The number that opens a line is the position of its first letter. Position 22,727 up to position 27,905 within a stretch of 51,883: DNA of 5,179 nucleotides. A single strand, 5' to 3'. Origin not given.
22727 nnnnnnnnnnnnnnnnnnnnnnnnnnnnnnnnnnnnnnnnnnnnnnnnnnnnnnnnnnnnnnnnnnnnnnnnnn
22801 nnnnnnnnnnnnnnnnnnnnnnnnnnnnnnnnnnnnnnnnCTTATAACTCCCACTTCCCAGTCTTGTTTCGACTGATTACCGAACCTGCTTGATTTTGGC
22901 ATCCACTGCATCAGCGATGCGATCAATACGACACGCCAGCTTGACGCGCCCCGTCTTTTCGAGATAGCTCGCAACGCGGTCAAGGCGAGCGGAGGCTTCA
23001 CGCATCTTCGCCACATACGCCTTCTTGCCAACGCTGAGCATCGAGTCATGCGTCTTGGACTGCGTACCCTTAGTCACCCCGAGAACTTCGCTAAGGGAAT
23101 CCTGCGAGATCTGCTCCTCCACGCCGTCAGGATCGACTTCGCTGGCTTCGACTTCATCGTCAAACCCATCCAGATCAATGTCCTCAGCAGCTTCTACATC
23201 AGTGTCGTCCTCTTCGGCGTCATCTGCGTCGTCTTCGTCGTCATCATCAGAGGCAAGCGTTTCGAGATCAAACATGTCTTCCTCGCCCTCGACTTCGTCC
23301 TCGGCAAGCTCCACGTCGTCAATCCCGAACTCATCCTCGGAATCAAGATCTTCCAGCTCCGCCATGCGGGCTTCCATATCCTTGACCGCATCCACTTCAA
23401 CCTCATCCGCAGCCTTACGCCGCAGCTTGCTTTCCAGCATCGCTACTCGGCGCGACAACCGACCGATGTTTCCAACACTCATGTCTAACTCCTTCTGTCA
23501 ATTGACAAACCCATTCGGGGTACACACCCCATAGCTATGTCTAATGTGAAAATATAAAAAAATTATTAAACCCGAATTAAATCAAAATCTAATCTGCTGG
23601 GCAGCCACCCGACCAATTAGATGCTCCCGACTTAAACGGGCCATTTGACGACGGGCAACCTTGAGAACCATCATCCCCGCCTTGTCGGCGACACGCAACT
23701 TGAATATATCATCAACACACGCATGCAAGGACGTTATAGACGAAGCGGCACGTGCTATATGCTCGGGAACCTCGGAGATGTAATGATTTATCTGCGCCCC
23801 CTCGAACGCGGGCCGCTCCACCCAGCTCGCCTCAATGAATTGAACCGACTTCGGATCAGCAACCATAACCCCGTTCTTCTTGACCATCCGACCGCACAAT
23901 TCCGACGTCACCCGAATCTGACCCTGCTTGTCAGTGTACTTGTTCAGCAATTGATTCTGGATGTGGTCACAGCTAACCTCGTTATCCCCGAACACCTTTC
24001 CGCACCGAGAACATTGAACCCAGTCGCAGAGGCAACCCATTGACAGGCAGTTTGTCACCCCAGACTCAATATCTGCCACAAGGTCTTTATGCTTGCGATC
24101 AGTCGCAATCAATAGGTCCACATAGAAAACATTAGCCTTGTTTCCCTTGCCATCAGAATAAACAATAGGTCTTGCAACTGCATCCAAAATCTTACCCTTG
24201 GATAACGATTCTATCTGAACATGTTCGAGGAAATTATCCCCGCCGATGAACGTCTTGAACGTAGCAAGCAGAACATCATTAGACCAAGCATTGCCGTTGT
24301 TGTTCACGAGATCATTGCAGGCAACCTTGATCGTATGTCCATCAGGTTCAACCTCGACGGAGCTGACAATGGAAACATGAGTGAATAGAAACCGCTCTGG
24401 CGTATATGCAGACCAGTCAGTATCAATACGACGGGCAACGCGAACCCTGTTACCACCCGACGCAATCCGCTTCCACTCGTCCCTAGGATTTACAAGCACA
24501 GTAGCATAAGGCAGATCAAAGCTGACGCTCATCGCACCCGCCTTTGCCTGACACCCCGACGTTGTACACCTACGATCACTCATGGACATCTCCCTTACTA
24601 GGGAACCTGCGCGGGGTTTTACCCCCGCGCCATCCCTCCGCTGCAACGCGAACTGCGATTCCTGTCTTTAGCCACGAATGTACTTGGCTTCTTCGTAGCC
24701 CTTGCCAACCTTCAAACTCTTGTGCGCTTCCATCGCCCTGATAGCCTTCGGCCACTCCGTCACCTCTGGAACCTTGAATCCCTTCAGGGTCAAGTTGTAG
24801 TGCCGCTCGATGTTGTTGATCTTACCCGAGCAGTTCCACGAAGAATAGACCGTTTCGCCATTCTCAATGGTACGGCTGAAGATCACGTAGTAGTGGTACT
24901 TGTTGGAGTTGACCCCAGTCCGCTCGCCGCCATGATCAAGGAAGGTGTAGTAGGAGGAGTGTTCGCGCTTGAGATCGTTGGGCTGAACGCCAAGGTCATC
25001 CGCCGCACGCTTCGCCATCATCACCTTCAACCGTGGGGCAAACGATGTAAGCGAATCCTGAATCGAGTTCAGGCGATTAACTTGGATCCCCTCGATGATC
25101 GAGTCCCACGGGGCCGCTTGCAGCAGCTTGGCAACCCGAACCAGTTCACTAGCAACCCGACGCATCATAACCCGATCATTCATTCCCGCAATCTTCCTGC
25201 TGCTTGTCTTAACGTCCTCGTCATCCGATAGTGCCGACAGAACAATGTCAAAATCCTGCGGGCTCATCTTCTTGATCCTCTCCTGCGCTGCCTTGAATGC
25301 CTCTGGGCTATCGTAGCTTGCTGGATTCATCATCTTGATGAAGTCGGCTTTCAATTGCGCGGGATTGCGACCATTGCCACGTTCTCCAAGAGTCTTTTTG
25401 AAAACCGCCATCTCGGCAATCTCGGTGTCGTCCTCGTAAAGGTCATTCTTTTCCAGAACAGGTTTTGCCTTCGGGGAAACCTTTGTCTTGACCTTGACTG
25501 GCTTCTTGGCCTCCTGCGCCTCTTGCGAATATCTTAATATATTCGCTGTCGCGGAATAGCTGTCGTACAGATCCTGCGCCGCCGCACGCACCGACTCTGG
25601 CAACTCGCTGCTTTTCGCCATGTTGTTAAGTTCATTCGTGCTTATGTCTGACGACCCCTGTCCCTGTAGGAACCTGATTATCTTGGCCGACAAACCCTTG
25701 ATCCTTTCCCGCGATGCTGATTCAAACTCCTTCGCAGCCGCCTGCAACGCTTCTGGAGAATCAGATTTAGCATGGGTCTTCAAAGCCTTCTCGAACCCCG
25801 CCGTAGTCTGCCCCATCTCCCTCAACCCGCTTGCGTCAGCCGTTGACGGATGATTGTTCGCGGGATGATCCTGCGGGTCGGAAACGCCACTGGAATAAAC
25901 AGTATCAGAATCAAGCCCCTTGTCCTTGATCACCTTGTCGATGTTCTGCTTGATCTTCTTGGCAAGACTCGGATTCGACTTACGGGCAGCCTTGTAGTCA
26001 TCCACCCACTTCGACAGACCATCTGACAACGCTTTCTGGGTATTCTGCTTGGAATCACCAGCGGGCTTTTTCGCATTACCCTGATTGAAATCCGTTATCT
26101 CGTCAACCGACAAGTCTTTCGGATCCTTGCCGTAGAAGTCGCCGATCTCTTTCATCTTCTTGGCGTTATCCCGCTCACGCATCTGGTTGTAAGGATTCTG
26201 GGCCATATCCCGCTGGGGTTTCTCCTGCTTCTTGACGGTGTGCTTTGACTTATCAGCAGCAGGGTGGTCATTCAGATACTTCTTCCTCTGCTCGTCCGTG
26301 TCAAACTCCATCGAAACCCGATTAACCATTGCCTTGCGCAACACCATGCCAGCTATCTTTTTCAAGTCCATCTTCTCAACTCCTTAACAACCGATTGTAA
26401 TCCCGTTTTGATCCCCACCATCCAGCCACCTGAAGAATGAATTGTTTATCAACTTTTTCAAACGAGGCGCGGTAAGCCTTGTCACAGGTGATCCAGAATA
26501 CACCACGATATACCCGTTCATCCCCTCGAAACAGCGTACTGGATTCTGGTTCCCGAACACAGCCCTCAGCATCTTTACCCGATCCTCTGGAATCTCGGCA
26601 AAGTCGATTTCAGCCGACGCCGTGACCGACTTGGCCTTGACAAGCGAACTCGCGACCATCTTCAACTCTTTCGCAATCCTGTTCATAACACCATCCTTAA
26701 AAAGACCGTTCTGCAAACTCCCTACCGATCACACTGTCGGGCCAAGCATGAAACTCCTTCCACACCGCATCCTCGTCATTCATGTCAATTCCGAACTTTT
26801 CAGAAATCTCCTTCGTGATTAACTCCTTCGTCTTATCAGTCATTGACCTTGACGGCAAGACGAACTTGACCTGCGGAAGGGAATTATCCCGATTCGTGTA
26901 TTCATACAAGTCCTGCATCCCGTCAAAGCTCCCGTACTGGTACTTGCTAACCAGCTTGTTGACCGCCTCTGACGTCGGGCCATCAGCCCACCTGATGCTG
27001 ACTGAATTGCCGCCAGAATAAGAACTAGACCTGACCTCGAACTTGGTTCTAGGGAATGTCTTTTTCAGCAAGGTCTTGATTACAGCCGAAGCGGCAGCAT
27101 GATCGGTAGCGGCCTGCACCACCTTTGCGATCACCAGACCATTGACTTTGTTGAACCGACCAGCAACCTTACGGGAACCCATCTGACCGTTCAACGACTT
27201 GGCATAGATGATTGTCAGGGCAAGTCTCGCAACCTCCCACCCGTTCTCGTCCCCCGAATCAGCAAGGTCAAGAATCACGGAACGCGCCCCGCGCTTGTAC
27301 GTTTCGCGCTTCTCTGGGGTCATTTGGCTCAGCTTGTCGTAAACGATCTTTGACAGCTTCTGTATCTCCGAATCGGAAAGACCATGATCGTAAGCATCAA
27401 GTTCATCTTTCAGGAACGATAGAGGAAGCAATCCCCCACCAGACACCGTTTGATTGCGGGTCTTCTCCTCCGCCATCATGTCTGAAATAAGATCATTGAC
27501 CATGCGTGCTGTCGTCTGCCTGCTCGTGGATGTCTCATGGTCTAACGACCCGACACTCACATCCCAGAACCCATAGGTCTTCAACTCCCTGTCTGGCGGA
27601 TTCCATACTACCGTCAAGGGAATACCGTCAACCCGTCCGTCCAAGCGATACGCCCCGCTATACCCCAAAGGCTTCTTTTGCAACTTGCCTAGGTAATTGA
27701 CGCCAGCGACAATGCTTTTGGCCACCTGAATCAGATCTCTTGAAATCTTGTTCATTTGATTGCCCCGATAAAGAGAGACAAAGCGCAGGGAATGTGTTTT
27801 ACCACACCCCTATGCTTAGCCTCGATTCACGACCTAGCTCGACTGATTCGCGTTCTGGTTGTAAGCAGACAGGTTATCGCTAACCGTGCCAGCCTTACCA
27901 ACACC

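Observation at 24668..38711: Shared N-terminal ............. helix on many unrelated proteins: candidate capsid-cargo / ejected-protein targeting signal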

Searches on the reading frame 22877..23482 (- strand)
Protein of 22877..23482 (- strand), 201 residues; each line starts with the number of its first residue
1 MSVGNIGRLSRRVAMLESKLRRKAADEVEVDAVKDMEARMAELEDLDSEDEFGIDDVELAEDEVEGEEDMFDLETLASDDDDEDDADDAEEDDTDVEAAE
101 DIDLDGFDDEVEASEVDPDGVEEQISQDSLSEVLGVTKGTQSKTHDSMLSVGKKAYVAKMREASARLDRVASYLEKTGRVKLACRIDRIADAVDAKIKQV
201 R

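Call 8: search_protein_families(library=pfam, max_evalue=0.01, proteins=[window:22877-23482:-])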
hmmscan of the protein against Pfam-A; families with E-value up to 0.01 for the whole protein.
window:22877-23482:- (201 aa): 0 families

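Call 9: search_protein_families(library=phrogs, max_evalue=0.001, proteins=[window:22877-23482:-])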
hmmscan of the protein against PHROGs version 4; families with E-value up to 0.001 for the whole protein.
window:22877-23482:- (201 aa): 0 families
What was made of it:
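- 22877..23482 (-): 201-aa acidic, coiled-coil scaffold-like protein encoded between the protease and capsid genes. No family hit (calls 8, 9).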

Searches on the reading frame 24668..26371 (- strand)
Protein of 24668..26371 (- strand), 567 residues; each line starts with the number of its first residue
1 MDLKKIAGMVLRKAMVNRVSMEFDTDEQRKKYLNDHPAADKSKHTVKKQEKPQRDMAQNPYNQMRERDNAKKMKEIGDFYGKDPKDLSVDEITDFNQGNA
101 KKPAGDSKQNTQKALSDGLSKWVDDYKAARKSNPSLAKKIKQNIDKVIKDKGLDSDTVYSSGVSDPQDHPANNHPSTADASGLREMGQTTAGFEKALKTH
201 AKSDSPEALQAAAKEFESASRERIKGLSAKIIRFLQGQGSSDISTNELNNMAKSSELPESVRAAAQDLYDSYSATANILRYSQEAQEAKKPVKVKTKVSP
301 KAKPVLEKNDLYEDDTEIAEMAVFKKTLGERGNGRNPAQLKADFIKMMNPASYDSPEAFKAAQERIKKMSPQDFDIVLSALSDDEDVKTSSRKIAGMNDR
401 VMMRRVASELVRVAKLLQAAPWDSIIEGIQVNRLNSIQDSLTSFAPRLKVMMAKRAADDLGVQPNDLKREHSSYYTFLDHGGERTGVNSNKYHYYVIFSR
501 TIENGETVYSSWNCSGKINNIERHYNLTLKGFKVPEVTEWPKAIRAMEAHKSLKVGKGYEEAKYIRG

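Call 7: search_protein_families(library=pfam, max_evalue=0.01, proteins=[window:24668-26371:-])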
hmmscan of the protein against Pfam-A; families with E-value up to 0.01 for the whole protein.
window:24668-26371:- (567 aa): 0 families

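Call 9: search_protein_families(library=phrogs, max_evalue=0.001, proteins=[window:24668-26371:-])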
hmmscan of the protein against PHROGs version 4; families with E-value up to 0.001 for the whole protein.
window:24668-26371:- (567 aa): 0 families

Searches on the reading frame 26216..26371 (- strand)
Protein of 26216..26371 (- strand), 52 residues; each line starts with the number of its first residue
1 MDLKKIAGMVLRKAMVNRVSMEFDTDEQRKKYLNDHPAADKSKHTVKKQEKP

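Call 33: find_homologous_proteins(query=A1, max_evalue=0.01)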
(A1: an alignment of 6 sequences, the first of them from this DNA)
Query A1 (6 sequences) (52 aa, profile of the alignment): 23 proteins with E <= 0.01 among 410 candidates.
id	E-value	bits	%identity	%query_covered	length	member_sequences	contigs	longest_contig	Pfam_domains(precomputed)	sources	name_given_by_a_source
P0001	4.2e-19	86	45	63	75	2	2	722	-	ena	-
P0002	8.4e-18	82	44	96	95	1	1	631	-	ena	-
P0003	1.1e-17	82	41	85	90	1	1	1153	-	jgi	jgi:hypothetical protein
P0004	1.3e-17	81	40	87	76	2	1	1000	-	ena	-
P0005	1.6e-16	78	46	79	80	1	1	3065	-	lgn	-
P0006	4.2e-15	73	46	54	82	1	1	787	-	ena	-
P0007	6.5e-15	73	43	54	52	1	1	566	-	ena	-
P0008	1.7e-14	71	48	63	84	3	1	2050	-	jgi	-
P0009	8.3e-14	69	50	58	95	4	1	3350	-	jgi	jgi:hypothetical protein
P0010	5.7e-12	63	71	65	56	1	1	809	-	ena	-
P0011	1.0e-11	63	63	58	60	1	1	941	-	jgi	jgi:hypothetical protein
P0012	7.2e-11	60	48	56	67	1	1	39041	-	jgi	jgi:hypothetical protein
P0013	6.4e-10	57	65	60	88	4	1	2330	-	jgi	-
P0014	2.5e-9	55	53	65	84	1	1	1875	-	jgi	jgi:hypothetical protein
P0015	1.2e-8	53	36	75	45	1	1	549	-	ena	-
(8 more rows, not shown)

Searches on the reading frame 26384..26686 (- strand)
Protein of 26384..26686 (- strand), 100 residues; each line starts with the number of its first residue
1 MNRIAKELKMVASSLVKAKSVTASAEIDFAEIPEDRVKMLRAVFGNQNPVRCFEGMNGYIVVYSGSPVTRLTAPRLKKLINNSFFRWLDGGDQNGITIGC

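Call 7: search_protein_families(library=pfam, max_evalue=0.01, proteins=[window:26384-26686:-])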
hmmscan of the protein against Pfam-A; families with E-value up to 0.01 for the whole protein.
window:26384-26686:- (100 aa): 0 families

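Call 48: search_protein_families(library=phrogs, max_evalue=0.01, proteins=[window:26384-26686:-])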
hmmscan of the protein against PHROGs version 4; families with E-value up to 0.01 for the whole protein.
window:26384-26686:- (100 aa): 0 families

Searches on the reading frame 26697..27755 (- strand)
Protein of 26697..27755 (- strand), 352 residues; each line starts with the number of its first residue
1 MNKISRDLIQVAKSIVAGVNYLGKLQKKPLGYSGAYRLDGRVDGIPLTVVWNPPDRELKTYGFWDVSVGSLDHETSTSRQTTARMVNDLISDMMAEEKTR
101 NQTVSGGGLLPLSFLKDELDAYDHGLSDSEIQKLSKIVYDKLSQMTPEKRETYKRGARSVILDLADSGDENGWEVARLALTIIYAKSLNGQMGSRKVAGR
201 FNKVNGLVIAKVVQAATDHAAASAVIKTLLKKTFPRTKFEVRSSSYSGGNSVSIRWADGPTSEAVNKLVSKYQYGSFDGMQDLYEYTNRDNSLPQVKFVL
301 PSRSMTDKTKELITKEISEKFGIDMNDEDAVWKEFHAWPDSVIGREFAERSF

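Call 7: search_protein_families(library=pfam, max_evalue=0.01, proteins=[window:26697-27755:-])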
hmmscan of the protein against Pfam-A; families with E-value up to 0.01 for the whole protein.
window:26697-27755:- (352 aa): 1 family
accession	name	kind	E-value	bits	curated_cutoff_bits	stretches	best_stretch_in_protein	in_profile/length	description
PF18847.6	LPD29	-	3.5e-17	63.3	27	1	224-293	8-80/93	Large polyvalent protein associated domain 29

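Call 9: search_protein_families(library=phrogs, max_evalue=0.001, proteins=[window:26697-27755:-])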
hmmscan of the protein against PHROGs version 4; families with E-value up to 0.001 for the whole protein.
window:26697-27755:- (352 aa): 1 family
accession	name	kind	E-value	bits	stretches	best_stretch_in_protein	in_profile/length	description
phrog_15549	-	unknown function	9.7e-18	65.6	1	223-329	16-125/172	-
